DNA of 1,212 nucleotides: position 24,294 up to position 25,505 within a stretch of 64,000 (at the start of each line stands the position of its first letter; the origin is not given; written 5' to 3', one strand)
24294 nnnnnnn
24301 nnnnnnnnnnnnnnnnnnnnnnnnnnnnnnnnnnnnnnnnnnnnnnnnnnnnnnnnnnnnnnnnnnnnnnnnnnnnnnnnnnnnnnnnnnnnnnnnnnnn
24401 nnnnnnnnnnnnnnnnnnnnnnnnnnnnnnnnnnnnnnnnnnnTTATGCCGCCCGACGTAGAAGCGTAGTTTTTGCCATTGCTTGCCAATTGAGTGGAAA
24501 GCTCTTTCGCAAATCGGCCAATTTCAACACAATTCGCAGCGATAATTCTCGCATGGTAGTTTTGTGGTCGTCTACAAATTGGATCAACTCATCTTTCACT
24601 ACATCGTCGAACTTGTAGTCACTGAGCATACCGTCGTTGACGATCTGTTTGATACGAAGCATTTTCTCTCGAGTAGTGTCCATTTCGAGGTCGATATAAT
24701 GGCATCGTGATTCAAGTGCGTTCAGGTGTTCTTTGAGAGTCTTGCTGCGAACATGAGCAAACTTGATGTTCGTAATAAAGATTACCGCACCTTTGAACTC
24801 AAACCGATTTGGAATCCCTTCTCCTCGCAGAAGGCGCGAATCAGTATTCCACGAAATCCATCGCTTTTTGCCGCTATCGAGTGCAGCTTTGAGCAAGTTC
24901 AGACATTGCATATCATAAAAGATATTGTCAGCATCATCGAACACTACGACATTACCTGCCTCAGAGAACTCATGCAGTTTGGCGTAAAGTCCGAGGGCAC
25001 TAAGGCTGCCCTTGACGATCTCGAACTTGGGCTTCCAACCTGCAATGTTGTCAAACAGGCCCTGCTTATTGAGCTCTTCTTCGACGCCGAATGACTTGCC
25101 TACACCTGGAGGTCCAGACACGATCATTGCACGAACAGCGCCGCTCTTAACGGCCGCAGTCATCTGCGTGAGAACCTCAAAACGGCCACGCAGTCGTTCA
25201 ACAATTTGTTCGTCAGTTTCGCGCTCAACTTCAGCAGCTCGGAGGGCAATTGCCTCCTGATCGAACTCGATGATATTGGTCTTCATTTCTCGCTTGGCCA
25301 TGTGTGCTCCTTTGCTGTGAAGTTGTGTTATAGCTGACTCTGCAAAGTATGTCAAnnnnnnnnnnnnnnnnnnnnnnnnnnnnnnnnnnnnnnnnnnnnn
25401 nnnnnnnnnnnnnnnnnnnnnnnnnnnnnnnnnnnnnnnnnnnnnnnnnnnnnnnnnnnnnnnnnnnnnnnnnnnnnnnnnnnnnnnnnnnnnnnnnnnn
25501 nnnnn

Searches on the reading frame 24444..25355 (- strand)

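Call 12: search_protein_families(library=phrogs, proteins=[window:24444-25355:-], max_evalue=0.00001)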
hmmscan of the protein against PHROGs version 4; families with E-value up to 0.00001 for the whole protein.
window:24444-25355:- (303 aa): 2 families
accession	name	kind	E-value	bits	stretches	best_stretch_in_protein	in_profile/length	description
phrog_1250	-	unknown function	1.1e-81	275.4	1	24-300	57-327/327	unknown function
phrog_168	-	DNA, RNA and nucleotide metabolism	1.8e-06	28.9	1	61-270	29-206/314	clamp loader of DNA polymerase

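Call 66: search_protein_families(library=pfam, proteins=[window:24444-25355:-], max_evalue=0.001)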
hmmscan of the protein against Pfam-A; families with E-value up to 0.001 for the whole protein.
window:24444-25355:- (303 aa): 1 family
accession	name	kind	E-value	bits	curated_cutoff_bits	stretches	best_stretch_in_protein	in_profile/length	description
PF13191.12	AAA_16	-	0.00012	23.1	32.6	1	56-93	3-43/167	AAA ATPase domain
